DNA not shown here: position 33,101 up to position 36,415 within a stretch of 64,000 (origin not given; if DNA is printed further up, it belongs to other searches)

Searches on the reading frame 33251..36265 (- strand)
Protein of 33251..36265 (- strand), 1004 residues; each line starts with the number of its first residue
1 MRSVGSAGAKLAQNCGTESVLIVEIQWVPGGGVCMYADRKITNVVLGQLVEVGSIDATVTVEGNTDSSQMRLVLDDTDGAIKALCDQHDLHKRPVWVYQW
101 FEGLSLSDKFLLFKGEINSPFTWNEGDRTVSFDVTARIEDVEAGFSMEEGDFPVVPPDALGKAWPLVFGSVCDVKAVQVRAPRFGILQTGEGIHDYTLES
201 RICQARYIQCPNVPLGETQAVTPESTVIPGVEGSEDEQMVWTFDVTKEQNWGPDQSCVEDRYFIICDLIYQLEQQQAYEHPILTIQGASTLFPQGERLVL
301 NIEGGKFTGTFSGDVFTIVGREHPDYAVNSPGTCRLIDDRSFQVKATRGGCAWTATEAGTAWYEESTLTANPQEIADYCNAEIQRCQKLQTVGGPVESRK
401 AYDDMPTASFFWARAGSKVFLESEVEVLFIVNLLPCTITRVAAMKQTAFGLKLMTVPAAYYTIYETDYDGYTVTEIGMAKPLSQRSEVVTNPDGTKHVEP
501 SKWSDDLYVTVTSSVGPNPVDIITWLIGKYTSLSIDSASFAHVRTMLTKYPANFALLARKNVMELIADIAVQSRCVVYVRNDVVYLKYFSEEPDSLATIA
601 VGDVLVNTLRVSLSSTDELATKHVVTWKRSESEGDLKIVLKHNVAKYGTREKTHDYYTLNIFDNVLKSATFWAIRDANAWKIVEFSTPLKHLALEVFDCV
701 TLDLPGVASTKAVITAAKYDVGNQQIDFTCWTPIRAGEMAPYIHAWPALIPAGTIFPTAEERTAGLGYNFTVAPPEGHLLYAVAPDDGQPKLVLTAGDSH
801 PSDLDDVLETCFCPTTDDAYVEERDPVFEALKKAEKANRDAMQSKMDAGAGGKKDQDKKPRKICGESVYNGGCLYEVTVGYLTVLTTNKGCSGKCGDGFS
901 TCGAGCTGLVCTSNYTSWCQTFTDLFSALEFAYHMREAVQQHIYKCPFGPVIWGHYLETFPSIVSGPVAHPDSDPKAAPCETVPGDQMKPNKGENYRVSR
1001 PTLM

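Call 10: search_protein_families(library=pfam, proteins=[window:33251-36265:-], max_evalue=0.01)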
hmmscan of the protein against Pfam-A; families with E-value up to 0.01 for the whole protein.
window:33251-36265:- (1004 aa): 1 family
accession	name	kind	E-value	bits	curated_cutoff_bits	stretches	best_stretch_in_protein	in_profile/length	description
PF14221.11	DUF4330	-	0.0081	16.8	27.6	0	472-519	88-134/167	Domain of unknown function (DUF4330)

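Call 18: search_protein_families(library=phrogs, proteins=[window:33251-36265:-], max_evalue=0.001)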
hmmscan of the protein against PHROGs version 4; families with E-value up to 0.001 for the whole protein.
window:33251-36265:- (1004 aa): 0 families
